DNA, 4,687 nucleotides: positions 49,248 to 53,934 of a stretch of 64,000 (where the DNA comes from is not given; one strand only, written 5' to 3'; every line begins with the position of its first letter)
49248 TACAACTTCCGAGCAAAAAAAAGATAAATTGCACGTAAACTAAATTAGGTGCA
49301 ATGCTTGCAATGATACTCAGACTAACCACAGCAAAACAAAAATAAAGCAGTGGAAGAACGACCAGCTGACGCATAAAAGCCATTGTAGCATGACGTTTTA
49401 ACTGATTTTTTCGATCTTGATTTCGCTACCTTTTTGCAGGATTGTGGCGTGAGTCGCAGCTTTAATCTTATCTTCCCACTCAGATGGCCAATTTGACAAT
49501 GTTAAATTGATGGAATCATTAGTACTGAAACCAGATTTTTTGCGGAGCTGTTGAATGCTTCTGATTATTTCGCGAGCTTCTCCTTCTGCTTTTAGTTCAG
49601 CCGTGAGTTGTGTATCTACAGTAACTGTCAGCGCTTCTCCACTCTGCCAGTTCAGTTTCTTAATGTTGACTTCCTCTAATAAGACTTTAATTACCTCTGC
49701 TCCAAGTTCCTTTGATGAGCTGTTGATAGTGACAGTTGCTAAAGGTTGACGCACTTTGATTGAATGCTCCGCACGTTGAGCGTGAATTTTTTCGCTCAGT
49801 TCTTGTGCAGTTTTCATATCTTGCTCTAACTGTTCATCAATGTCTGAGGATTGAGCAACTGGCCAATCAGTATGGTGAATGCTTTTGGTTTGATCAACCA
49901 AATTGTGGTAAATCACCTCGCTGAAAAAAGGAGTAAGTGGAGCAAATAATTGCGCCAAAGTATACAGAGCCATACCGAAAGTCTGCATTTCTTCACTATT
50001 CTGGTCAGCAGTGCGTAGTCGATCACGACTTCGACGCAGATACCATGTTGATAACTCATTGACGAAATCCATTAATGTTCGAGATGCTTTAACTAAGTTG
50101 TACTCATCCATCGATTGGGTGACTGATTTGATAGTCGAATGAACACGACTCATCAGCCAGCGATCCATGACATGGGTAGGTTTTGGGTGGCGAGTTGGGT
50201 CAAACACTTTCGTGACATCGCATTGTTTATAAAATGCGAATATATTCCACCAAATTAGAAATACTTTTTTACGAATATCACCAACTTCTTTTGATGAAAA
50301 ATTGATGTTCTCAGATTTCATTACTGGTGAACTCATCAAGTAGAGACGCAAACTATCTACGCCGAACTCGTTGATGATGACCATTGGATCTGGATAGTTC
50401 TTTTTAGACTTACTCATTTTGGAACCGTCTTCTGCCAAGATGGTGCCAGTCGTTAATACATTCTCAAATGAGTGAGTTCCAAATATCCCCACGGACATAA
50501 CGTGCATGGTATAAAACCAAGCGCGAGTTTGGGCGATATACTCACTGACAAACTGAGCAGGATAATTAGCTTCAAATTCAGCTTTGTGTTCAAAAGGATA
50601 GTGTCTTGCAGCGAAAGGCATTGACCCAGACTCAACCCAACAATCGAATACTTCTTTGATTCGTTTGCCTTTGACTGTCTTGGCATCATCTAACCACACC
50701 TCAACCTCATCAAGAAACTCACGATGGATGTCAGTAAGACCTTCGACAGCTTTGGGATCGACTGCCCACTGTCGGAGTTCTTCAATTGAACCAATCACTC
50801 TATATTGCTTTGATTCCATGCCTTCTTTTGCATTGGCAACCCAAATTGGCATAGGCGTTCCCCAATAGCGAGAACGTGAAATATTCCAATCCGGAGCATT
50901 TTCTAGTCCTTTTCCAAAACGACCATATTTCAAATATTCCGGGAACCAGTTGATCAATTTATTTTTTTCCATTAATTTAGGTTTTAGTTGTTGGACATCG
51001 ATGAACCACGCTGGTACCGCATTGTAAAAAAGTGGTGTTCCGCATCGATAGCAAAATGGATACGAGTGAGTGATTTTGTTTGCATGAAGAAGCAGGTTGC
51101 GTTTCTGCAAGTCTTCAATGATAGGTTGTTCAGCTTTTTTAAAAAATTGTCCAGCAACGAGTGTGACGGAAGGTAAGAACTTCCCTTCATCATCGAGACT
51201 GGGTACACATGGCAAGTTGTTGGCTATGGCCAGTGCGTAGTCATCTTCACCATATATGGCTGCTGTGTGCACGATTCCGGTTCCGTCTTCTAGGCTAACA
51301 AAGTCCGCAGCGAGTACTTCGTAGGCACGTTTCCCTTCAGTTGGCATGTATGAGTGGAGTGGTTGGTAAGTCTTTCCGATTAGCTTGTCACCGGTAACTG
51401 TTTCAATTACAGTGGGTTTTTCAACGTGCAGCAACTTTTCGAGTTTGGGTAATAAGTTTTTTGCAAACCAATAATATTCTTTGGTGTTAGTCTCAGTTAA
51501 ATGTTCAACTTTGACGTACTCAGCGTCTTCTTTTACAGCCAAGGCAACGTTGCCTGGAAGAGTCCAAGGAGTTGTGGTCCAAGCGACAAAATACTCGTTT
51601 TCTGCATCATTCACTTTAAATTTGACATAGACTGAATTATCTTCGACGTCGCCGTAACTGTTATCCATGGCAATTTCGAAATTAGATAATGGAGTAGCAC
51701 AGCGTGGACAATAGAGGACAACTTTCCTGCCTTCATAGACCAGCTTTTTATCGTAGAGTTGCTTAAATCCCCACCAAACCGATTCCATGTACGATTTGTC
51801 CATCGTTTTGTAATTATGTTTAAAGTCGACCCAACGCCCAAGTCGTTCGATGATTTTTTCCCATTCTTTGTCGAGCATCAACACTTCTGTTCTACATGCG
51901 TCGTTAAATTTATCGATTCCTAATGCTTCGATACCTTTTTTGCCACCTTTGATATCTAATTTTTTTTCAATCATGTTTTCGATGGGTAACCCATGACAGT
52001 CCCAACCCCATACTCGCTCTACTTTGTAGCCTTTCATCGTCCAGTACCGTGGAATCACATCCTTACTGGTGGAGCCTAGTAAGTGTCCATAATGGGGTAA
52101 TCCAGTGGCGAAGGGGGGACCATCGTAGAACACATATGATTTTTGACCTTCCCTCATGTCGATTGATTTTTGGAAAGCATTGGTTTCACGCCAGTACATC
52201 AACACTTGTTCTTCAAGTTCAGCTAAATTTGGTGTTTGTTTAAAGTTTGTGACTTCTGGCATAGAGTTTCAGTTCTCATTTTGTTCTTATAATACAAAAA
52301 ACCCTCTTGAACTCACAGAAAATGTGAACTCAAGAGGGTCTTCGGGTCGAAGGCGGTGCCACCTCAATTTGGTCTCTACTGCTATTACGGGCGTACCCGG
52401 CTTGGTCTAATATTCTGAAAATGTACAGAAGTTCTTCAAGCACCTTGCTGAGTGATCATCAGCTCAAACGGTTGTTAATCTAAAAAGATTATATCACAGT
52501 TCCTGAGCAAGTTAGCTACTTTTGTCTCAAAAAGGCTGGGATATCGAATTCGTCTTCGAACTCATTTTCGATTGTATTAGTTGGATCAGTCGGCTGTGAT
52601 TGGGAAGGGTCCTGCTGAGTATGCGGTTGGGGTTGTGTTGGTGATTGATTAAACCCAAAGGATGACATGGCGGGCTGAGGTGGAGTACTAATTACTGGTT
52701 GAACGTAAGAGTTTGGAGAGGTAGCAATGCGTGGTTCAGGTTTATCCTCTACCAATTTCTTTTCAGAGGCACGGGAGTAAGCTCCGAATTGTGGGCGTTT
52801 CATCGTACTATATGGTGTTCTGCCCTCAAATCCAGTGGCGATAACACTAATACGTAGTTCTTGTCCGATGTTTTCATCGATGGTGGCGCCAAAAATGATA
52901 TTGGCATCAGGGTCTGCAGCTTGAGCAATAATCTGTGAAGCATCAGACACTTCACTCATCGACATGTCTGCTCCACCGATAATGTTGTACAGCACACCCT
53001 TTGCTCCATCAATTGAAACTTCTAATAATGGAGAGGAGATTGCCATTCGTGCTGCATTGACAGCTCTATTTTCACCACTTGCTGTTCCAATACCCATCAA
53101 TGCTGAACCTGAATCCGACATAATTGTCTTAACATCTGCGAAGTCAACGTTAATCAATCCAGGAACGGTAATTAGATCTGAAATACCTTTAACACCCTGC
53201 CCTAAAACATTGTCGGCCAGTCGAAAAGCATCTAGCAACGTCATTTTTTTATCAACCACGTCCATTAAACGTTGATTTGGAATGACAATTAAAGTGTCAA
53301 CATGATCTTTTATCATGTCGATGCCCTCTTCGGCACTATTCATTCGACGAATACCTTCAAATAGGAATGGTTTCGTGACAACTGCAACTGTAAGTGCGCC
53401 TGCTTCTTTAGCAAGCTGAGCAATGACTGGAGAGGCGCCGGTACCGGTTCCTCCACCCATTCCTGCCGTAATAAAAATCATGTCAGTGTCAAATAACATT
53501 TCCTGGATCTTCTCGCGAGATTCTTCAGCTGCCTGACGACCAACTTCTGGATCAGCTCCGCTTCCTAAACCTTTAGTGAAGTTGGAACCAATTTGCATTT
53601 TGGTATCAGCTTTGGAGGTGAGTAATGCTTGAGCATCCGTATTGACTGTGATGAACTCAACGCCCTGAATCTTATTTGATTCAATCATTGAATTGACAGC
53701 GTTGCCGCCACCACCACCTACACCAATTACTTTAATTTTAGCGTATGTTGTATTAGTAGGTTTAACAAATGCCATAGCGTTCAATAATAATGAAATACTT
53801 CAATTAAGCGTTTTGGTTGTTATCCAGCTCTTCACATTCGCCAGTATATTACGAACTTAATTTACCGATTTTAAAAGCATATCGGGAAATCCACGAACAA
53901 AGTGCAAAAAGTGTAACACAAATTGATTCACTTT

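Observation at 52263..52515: T-box-like transcription attenuator in front of a eukaryote-type ileS, with an unusually short Stem I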

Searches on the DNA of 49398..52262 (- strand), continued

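Call 74: search_with_rna_model(model_id=R2, sources=[window, L001, L002, L003, L004, L005, L006, L007, L008, L009, L010, L011, L012, L013, L014, L015, L016, L017, L018, L019, L020, L021, L022, L023, L024, L025, L026, L027, L028, L029, L030, L031, L032, L033, L034, L035, L036, L037, L038, L039, L040, L041, L042, L043, L044, L052, L061, L064, L066, L070, L071, L079, L084, L090, L128, L138, L140, L154, L123], max_evalue=0.01, make_alignment=true, show_alignments=0)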
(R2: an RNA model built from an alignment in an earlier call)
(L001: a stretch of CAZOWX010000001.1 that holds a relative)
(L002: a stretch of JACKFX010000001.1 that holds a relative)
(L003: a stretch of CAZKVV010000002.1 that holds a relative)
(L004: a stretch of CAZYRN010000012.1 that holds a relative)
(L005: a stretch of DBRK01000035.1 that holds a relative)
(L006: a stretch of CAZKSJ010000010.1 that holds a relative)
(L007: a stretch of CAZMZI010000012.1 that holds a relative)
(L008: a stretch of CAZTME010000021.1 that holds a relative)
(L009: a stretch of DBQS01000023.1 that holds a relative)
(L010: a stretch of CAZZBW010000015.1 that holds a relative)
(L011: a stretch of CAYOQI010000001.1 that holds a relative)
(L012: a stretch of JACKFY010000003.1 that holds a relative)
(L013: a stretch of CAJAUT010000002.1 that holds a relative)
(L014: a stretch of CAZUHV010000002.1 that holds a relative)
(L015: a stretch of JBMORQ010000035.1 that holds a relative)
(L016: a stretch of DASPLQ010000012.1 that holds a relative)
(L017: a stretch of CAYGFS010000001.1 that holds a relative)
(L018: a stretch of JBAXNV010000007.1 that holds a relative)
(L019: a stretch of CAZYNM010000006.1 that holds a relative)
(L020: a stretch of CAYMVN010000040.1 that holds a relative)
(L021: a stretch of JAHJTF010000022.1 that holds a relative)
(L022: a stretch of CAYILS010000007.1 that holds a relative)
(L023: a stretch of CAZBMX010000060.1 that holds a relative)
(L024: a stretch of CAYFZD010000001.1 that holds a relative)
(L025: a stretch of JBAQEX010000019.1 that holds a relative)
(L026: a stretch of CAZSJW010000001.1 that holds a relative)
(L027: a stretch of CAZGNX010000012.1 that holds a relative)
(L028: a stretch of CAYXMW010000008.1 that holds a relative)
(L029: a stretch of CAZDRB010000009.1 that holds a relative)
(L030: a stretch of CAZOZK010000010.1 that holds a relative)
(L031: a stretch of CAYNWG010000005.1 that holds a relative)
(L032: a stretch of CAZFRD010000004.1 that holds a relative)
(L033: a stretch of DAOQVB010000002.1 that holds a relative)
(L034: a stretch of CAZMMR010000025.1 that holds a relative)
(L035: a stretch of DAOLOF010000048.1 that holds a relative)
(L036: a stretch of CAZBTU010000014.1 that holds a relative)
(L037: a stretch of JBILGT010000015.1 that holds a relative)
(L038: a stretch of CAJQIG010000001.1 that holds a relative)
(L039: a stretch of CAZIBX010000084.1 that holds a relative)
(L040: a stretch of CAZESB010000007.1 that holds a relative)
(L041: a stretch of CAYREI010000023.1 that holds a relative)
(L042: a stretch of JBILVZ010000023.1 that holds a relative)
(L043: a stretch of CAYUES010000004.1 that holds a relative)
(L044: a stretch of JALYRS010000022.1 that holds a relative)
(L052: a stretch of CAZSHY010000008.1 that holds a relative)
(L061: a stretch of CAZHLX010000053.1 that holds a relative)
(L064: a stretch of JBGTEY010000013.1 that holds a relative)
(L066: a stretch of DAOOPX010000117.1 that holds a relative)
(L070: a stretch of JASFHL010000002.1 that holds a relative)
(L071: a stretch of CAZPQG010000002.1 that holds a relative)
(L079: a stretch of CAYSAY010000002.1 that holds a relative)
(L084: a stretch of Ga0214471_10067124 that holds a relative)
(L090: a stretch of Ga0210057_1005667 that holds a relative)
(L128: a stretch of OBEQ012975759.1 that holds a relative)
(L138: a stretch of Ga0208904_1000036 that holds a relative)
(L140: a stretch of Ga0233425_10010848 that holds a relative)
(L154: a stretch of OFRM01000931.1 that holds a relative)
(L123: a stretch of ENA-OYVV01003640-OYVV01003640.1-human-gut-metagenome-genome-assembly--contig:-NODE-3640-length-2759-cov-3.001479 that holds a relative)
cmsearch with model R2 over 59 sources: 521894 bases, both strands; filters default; matches with E-value up to 0.01: 43.
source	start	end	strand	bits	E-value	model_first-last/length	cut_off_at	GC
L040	2778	2913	+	130.4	4.2e-31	1-143/143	no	0.49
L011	2659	2799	+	124.3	1.6e-29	1-143/143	no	0.46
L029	2822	2947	+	116.8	1.3e-27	1-143/143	no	0.46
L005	2681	2848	+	116.3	1.8e-27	1-143/143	no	0.58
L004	2765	2929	+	115.7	2.5e-27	1-143/143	no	0.46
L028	2844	2978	+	114.9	4e-27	1-143/143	no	0.47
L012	2747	2889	+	112.1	2.1e-26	1-143/143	no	0.5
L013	2788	2950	+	111.1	3.8e-26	1-143/143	no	0.47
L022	2814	2948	+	108.8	1.5e-25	1-143/143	no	0.44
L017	2834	2960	+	107.5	3.2e-25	1-143/143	no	0.52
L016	2746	2923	+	106.3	6.5e-25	1-143/143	no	0.47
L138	3521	3671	+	105.8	8.8e-25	1-143/143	no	0.42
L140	7585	7721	-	104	2.5e-24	1-143/143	no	0.45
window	52331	52475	-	103.5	3.3e-24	1-143/143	no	0.49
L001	2666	2883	+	103.2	3.9e-24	1-143/143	no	0.48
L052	2729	2914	+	101.2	1.3e-23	1-143/143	no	0.48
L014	2679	2899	+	95.4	4e-22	1-143/143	no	0.4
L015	2678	2892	+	94.8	5.5e-22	1-143/143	no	0.39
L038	2788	2946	+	78.9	6.7e-18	1-143/143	no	0.38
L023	2468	2625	+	78.1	1e-17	1-143/143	no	0.58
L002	2789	2927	+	78.1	1.1e-17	1-143/143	no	0.48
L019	2800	2938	+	77.6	1.4e-17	1-143/143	no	0.47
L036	2750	2913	+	76.1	3.6e-17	1-143/143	no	0.57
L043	2632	2801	+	75.9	3.9e-17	1-143/143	no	0.47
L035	415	592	+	74.3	1e-16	1-143/143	no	0.42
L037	2547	2668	+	74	1.2e-16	1-143/143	no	0.51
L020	2799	2923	+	72.4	3.2e-16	1-143/143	no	0.49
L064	2626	2826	+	71.8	4.3e-16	1-143/143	no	0.51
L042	2446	2596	+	71.5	5.2e-16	1-143/143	no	0.46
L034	2784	2933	+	70.8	7.9e-16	1-143/143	no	0.42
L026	2800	2952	+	70.5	9.5e-16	1-143/143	no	0.58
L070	2745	2932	+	70.4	1e-15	1-143/143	no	0.35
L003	2759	2948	+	69.9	1.4e-15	1-143/143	no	0.46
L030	2714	2930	+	69.5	1.7e-15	1-143/143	no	0.41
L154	2583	2756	+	67.9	4.3e-15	1-143/143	no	0.53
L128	883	1003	-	66.8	8.2e-15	1-143/143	no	0.48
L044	2791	2917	+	65.3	2.1e-14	1-143/143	no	0.48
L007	2757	2947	+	62.7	9.2e-14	1-143/143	no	0.45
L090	1350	1485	-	54.9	9.4e-12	1-143/143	no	0.43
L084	1831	1945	-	35.4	9.3e-07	1-143/143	no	0.53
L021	2925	2976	+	34.9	1.2e-06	86-141/143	no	0.46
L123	1456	1604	+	29.2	3.5e-05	1-143/143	no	0.64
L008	2627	2793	+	24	0.00075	1-143/143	no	0.49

Alignment A6: 43 matches aligned to the model, 393 columns, each read 5' to 3' on its own strand. Consensus structure (alignment columns), stored with it:
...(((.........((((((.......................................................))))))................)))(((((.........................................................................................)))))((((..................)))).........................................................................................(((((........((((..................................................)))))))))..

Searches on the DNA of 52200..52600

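Call 4: search_rna_families(source=window, start=52200, end=52600, threshold=evalue, max_evalue=10, show_alignments=4)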
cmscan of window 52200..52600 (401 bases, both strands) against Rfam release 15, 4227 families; matches with E-value up to 10: 4.
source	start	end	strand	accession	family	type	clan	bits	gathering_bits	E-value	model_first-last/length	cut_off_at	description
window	52272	52346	-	RF02788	snoTBR6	Gene; snRNA; snoRNA; CD-box;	-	18.6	37.6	0.89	1-83/83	no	Small nucleolar RNA TBR6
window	52331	52449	-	RF00230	T-box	Cis-reg; leader;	-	18.2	93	0.055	1-219/219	no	T-box leader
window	52298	52342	-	RF04099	MIR837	Gene; miRNA;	-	17.6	117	0.78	1-122/122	no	MIR837 microRNA precursor family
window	52294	52357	-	RF00110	RybB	Gene; sRNA;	-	14.9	40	1.7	1-79/79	no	RybB RNA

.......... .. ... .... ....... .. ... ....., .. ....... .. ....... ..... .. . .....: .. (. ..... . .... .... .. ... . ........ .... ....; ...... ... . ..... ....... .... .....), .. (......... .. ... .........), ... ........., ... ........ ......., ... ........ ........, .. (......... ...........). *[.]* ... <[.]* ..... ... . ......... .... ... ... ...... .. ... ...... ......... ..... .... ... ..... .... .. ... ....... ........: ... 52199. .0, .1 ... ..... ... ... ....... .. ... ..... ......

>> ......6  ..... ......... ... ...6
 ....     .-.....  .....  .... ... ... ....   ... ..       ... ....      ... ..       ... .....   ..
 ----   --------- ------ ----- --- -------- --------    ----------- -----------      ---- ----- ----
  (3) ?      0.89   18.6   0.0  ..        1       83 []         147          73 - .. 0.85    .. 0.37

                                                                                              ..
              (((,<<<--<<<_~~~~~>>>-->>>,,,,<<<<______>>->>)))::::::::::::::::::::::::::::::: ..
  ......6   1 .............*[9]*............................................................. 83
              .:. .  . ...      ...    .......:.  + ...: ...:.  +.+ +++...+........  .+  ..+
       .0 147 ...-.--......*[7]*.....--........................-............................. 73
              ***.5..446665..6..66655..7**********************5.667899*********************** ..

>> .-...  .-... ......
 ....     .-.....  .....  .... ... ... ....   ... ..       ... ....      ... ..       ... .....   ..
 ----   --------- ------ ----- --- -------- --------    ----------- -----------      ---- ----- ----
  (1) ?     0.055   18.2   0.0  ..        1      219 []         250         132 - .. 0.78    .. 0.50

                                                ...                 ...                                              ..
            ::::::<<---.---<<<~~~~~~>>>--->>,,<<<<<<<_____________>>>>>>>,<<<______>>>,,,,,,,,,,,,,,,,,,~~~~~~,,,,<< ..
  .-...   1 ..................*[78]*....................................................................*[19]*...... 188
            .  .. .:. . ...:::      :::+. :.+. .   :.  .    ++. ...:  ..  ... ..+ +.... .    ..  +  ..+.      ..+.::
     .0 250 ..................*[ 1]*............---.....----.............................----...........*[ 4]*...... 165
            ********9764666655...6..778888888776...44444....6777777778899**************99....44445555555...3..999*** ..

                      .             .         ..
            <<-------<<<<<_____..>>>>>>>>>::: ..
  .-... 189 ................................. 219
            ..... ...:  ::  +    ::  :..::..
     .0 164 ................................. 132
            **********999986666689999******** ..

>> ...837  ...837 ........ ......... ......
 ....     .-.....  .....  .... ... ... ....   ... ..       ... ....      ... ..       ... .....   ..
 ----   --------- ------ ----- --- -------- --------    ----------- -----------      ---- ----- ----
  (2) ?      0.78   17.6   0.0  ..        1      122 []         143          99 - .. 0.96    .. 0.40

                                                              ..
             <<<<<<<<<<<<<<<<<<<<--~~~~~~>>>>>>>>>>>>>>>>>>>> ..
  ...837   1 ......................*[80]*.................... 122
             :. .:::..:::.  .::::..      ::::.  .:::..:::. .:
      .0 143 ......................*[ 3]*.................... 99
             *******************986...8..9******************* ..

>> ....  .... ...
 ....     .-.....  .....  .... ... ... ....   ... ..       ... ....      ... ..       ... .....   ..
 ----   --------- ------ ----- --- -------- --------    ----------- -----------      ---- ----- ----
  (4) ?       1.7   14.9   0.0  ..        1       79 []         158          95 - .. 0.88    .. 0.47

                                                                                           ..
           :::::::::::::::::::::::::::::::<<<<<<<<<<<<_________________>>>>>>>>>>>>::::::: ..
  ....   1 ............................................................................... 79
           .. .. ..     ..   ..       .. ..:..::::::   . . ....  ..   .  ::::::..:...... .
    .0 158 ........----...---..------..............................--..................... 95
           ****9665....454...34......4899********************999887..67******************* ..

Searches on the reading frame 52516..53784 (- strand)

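Call 48: search_protein_families(library=ncbifam, proteins=[window:52516-53784:-], max_evalue=0.00001)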
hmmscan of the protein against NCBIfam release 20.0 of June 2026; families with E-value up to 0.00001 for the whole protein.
window:52516-53784:- (422 aa): 1 family
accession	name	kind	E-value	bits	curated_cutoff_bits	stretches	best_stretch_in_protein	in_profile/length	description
TIGR00065.1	ftsZ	equivalog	5.7e-132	440.3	295.2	1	11-330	14-335/353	cell division protein FtsZ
